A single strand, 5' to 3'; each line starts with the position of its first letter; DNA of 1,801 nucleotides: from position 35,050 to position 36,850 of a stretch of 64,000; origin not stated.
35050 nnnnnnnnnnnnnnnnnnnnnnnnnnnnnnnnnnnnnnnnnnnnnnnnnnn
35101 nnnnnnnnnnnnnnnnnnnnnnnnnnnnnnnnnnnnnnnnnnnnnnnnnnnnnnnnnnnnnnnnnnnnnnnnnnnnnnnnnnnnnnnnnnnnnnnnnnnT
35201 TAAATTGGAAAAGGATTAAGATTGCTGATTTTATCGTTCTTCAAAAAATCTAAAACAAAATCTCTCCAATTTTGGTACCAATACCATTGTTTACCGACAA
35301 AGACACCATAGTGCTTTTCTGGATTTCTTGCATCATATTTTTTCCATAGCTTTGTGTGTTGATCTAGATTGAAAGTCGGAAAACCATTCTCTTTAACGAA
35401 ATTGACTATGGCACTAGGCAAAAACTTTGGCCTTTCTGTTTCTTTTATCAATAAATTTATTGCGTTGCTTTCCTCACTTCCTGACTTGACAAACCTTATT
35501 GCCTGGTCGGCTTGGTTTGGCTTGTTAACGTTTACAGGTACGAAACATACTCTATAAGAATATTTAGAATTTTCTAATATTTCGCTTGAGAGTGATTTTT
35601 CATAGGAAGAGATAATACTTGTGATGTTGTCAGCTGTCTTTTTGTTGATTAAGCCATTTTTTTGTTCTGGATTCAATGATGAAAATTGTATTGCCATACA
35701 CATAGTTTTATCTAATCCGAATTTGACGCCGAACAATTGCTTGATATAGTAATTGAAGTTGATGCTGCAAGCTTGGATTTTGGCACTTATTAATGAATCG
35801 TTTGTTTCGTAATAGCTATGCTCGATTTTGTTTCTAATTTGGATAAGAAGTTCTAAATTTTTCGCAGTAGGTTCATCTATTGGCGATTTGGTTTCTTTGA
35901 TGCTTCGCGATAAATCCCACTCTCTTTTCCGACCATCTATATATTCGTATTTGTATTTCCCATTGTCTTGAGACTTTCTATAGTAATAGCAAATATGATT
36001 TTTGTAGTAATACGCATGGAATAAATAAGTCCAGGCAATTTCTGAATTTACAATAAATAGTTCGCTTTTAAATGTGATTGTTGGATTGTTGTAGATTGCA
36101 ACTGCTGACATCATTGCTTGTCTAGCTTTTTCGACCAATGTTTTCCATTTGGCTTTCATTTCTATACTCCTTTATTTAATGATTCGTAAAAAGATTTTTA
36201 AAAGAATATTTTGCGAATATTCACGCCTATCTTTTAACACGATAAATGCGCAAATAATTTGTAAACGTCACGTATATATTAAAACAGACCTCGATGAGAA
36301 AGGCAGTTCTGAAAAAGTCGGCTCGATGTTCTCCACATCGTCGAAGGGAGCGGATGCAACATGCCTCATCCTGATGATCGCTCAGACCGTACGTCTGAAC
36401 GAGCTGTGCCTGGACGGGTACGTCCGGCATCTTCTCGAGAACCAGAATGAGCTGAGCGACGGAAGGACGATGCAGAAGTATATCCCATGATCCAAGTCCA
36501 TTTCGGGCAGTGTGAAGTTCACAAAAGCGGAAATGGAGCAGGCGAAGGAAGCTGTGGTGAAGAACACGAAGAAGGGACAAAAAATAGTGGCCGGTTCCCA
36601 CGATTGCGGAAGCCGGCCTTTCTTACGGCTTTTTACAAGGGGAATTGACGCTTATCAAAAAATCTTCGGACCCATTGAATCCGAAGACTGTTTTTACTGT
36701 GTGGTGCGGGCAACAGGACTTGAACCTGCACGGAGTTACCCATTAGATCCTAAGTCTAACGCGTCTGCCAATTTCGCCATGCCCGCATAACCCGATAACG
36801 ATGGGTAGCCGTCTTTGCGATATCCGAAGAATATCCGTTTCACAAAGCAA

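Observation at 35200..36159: HEPN-like (RNxxxH) protein convergent with the R-M operon and flanked by an IS66 scar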

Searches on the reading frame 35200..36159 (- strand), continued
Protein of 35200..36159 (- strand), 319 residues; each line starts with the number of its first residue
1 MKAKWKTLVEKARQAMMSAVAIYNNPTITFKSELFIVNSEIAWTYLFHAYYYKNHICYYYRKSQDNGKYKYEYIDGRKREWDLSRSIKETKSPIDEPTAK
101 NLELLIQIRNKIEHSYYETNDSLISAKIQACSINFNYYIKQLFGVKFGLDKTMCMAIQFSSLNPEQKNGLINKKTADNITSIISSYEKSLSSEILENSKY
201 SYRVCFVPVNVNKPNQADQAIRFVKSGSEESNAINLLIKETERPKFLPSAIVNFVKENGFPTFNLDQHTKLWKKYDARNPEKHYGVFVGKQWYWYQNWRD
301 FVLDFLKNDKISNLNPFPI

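Call 82: get_annotated_region(hit=H25, flank=4000)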
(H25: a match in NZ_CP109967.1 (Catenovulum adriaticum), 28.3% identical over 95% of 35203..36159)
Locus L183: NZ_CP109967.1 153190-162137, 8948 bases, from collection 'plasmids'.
description: Catenovulum adriaticum strain TS8 plasmid pCadTS8_2, complete sequence
organism: Catenovulum adriaticum (NCBI taxid 2984846)
taxonomy: Bacteria; Pseudomonadota; Gammaproteobacteria; Alteromonadales; Alteromonadaceae; Catenovulum; Catenovulum adriaticum
host: -; source: algae; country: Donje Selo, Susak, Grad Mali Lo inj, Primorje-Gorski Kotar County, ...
typing (MOB-suite, as given by PLSDB): non-mobilizable
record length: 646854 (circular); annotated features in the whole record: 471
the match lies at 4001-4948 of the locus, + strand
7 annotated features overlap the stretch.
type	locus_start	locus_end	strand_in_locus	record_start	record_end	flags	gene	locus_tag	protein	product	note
CDS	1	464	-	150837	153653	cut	-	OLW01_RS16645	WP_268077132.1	TonB-dependent receptor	GO:0006810 - transport [Evidence IEA]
CDS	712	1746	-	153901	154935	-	-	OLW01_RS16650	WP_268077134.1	LacI family DNA-binding transcriptional regulator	-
CDS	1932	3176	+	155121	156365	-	larC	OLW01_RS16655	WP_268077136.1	nickel insertion protein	-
CDS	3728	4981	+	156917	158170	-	-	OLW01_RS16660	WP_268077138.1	DUF3644 domain-containing protein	-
CDS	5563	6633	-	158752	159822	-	-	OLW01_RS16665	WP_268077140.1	transposase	-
CDS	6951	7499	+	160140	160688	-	-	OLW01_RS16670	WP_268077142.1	hypothetical protein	-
CDS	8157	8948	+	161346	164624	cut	-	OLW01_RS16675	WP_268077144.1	glycoside hydrolase family 2 TIM barrel-domain containing protein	GO:0005975 - carbohydrate metabolic process [Evidence IEA]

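Call 83: get_annotated_region(hit=H26, flank=4000)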
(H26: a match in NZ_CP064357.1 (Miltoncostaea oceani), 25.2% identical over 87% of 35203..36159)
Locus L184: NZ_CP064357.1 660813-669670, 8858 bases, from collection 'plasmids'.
description: Miltoncostaea oceani strain SCSIO 61214 plasmid unnamed1, complete sequence
organism: Miltoncostaea oceani (NCBI taxid 2843216)
taxonomy: Bacteria; Actinomycetota; Thermoleophilia; Miltoncostaeales; Miltoncostaeaceae; Miltoncostaea; Miltoncostaea oceani
host: -; source: pure culture,marine sediment; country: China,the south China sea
typing (MOB-suite, as given by PLSDB): non-mobilizable
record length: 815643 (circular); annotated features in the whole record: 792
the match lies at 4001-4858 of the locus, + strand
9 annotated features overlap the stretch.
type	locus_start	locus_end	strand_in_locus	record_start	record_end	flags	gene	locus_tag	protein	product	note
CDS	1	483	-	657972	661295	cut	-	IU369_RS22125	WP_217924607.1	hypothetical protein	-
CDS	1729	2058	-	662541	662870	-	-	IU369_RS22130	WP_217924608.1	helix-turn-helix transcriptional regulator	-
CDS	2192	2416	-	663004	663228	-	-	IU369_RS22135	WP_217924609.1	hypothetical protein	-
CDS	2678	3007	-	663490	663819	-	-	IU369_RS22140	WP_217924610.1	hypothetical protein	-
CDS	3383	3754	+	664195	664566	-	-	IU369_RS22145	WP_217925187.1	DUF805 domain-containing protein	-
CDS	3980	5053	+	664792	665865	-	-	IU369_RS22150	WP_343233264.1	DUF3644 domain-containing protein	-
CDS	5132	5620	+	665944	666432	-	-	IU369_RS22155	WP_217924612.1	hypothetical protein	-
CDS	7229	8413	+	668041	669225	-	-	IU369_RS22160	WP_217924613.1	hypothetical protein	-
CDS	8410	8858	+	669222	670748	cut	-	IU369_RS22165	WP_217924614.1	hypothetical protein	-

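Call 84: get_annotated_region(hit=H29, flank=4000)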
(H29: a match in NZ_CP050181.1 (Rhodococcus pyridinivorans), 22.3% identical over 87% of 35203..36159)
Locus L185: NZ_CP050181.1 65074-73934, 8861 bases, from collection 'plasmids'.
description: Rhodococcus pyridinivorans strain YC-JH2 plasmid pRJH3, complete sequence
organism: Rhodococcus pyridinivorans (NCBI taxid 103816)
taxonomy: Bacteria; Actinomycetota; Actinomycetes; Mycobacteriales; Nocardiaceae; Rhodococcus; Rhodococcus pyridinivorans
host: -; source: bacterial pure culture,Soil sample from China, Shenyang; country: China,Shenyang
typing (MOB-suite, as given by PLSDB): conjugative; relaxase MOBF; mating-pair formation MPF_T
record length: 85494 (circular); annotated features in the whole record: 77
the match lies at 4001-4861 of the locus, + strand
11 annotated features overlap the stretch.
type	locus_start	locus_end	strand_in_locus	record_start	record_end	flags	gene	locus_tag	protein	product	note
CDS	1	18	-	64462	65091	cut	-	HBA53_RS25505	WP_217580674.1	hypothetical protein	-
CDS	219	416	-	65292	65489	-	-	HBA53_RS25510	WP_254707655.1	hypothetical protein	-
CDS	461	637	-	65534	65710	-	-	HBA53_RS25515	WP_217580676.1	hypothetical protein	-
CDS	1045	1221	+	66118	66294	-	-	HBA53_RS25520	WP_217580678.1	hypothetical protein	-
CDS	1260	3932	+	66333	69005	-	-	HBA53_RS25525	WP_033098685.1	DNA methyltransferase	-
CDS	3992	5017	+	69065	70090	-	-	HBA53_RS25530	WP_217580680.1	DUF3644 domain-containing protein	-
CDS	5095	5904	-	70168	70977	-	-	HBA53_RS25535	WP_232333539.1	recombinase family protein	GO:0006310 - DNA recombination [Evidence IEA]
CDS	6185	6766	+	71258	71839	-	-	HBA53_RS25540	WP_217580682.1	hypothetical protein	-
CDS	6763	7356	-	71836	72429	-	-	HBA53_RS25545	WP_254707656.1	recombinase family protein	GO:0006310 - DNA recombination [Evidence IEA]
CDS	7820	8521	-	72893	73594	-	-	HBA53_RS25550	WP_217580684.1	hypothetical protein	-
CDS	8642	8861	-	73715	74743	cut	-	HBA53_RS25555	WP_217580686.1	helix-turn-helix domain-containing protein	-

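Call 85: get_annotated_region(hit=H38, flank=4000)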
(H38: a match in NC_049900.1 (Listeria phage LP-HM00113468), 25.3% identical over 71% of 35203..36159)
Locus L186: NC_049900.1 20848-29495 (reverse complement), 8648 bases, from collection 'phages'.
description: Listeria phage LP-HM00113468, complete genome.
organism: Listeria phage LP-HM00113468 (NCBI taxid 2744802)
taxonomy: Viruses; Duplodnaviria; Heunggongvirae; Uroviricota; Caudoviricetes; Trabyvirinae; Slepowronvirus; Slepowronvirus LPHM00113468
host: Listeria monocytogenes HM00113468; source: -; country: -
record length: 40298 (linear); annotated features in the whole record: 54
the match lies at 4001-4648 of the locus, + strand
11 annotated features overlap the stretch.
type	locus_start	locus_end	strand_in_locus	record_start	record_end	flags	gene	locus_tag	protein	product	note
CDS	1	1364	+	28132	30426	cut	-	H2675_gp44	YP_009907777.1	tail protein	-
CDS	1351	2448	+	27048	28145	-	-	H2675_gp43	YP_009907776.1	hypothetical protein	hypothetical protein similar to LP101_017 [Listeria phage LP-101]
CDS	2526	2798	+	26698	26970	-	-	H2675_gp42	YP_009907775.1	hypothetical protein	GP18 protein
CDS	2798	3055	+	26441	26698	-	-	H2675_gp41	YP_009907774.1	holin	-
CDS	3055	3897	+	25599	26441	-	-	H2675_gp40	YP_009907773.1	ferredoxin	-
CDS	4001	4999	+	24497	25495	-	-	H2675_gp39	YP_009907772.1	DUF3644 domain-containing protein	hypothetical protein StB20like_00057 [Staphylococcus phage StB20-like]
CDS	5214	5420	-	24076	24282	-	-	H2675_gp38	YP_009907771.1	hypothetical protein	-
CDS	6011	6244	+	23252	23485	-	-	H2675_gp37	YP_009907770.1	hypothetical protein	-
CDS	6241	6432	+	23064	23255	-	-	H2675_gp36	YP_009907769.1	hypothetical protein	-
CDS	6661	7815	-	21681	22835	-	-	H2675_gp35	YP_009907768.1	integrase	-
CDS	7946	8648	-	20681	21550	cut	-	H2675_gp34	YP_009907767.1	hypothetical protein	-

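Call 86: get_annotated_region(hit=H36, flank=4000)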
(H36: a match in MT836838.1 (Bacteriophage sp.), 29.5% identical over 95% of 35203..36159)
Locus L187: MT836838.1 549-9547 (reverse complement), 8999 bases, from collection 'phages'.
description: UNVERIFIED: Bacteriophage sp. clone scaffold_3201 genomic sequence.
organism: Bacteriophage sp. (NCBI taxid 38018)
taxonomy: Viruses
host: -; source: human fecal samples; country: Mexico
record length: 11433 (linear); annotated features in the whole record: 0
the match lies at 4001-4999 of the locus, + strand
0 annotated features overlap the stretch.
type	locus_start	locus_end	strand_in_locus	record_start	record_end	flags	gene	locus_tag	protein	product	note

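Call 89: search_protein_families(library=pfam, proteins=[L187:777-3902:+, L187:5092-6474:-, L187:3941-5023:+, L183:3728-4978:+, L184:3980-5050:+, L185:3992-5014:+, L186:4001-4996:+], max_evalue=0.001)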
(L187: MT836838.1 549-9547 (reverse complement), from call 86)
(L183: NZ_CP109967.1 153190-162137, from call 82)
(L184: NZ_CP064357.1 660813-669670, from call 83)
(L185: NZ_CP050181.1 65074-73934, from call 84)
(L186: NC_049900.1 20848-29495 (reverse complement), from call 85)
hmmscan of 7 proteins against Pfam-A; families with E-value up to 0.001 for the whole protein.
L187:777-3902:+ (1042 aa): 7 families
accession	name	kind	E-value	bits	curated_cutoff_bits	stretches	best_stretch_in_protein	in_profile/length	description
PF11867.13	T1RH-like_C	-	2.6e-80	270.7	26.8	1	701-1037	12-328/329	Type I restriction enzyme HindI endonuclease subunit-like, C-terminal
PF18766.7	SWI2_SNF2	-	1.7e-72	244.1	26.7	1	267-507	1-219/221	SWI2/SNF2 ATPase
PF04313.20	HSDR_N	-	6.2e-41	140.9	25.1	1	7-209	2-196/198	Type I restriction enzyme R protein N terminus (HSDR_N)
PF04851.21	ResIII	-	1.2e-20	74.5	22.5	1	267-441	7-163/164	Type III restriction enzyme, res subunit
PF22679.2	T1R_D3-like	-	1.9e-19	71.1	27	1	604-672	86-156/158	Type I restriction enzyme subunit R domain 3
PF00270.35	DEAD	-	2e-06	28.1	26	1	297-441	23-161/167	DEAD/DEAH box helicase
PF13588.12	HSDR_N_2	-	2e-05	25.1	25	1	127-202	24-93/110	Type I restriction enzyme R protein N terminus (HSDR_N)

L187:5092-6474:- (460 aa): 0 families

L187:3941-5023:+ (361 aa): 2 families
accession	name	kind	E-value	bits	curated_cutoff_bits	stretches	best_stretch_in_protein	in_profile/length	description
PF12358.13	DUF3644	-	1.3e-49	168.7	27.6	1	23-201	2-182/183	Domain of unknown function (DUF3644)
PF18740.7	EC042_2821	-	0.00019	22.4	24.9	0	272-354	12-89/97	EC042_2821-like Restriction Endonuclease-like domain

L183:3728-4978:+ (417 aa): 1 family
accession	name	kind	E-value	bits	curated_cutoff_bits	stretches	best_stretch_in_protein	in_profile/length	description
PF12358.13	DUF3644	-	3.6e-50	170.5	27.6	1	92-272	2-182/183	Domain of unknown function (DUF3644)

L184:3980-5050:+ (357 aa): 1 family
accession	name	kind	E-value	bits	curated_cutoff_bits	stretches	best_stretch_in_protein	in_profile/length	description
PF12358.13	DUF3644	-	9.8e-34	117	27.6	1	11-191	3-182/183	Domain of unknown function (DUF3644)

L185:3992-5014:+ (341 aa): 1 family
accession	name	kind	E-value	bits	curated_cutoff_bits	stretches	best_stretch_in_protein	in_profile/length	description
PF12358.13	DUF3644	-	2.3e-34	119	27.6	1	10-188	2-181/183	Domain of unknown function (DUF3644)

L186:4001-4996:+ (332 aa): 2 families
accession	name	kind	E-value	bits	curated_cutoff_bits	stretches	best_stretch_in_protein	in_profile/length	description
PF12358.13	DUF3644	-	1.2e-55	188.4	27.6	1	8-180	2-181/183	Domain of unknown function (DUF3644)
PF18740.7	EC042_2821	-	7.6e-31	107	24.9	1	228-327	1-97/97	EC042_2821-like Restriction Endonuclease-like domain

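Call 93: find_related_loci(query=A1, collection=viral_contigs, flank=5000)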
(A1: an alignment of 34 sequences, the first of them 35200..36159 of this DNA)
Query A1 (319 aa) in viral_contigs; peptide patterns used: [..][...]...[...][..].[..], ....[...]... (x = any residue, [..] = any of these).
9 stretches matched a pattern; 7 encode a relative of the query (tblastn E <= 1e-3); 7 distinct loci.
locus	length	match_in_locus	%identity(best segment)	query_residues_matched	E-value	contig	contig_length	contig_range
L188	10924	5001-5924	44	6-309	1e-82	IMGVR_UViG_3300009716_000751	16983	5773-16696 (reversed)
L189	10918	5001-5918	42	8-309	4e-78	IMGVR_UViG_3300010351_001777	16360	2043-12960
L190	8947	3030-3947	42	8-309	4e-77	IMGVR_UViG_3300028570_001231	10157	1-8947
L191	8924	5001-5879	38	8-298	1e-71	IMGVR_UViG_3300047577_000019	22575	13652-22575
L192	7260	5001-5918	37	8-308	6e-66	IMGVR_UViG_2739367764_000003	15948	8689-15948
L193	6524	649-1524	36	8-298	2e-64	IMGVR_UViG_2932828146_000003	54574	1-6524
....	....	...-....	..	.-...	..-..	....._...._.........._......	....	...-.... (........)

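Call 96: search_protein_representatives(protein=window:35203-36159:-)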
Query: 319 residues. Proteins with E-value up to 0.001 (for the whole library): 1120; up to 1e-10: 558; up to 1e-30: 100. The best 150 are listed.
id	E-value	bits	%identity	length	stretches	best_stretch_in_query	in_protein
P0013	2.5e-97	342.3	51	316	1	4-308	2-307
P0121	3.1e-83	296.0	45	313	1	1-311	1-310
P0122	2.9e-77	276.4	43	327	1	5-307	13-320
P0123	3.3e-75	269.6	45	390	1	26-309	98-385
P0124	3.6e-75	269.5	42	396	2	6-308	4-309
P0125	1.0e-71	258.2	44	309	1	16-306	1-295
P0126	1.6e-68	247.7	42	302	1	16-305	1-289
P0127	2.7e-67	243.6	39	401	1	6-303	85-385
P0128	3.3e-66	240.1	40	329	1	7-308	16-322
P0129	3.3e-65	236.8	39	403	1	8-302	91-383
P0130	4.9e-65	236.2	41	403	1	8-303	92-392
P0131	1.9e-64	234.3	42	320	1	7-310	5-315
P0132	1.6e-62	228.0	38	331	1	7-299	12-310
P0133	5.6e-61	222.9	40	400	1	2-306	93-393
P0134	6.6e-60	219.4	36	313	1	7-304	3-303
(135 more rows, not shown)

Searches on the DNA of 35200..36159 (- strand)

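Call 70: search_dna_similar(query=L053:6001-6900:+, collection=ecoli_genomes, mode=distant, max_evalue=0.00001, max_rows=10)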
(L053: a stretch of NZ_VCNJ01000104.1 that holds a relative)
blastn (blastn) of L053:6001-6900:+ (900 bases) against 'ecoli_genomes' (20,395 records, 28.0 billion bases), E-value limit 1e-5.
No match.

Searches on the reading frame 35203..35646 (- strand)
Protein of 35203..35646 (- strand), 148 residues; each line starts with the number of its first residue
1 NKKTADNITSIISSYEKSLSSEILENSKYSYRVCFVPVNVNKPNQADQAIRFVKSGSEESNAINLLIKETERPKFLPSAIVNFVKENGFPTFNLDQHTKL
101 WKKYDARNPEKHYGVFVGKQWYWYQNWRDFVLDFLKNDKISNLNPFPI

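Call 38: search_protein_families(library=pfam, proteins=[window:35203-35646:-], max_evalue=10)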
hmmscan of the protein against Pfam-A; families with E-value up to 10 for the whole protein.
seq(148 aa): 1 family
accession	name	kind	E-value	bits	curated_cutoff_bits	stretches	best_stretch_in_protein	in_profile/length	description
PF06850.17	PHB_depo_C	-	0.13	12.1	27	1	110-136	176-200/203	PHB de-polymerase C-terminus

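Call 61: predict_structure(alignment_id=A4)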
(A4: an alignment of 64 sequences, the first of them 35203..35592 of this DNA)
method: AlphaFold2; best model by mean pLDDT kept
length: 130 residues; sequences in the alignment: 64
mean_pLDDT: 80.2   pTM: 0.56
mean pLDDT of the five models: 80.2, 79.2, 78.5, 76.1, 75.7
residues with pLDDT >= 90: 65; 70-90: 19; 50-70: 42; < 50: 4
segments of 3 or more residues with pLDDT < 50: none
pLDDT, mean of each block of 10 residues (from residue 1): 66 60 73 70 56 84 97 96 96 95 96 94 58
secondary structure, 60 per line:
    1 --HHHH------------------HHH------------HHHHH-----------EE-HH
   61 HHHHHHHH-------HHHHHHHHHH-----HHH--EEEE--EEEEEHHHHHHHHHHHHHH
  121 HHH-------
elements in order: H3-6 H40-44 H59-68 H76-85 E96-99 E102-106 H107-123

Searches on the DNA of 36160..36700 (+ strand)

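Call 37: search_dna_similar(query=window:36160-36700:+, collection=plasmids, mode=distant, max_rows=10)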
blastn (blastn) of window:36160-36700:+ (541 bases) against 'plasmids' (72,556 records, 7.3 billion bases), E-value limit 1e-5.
No match.
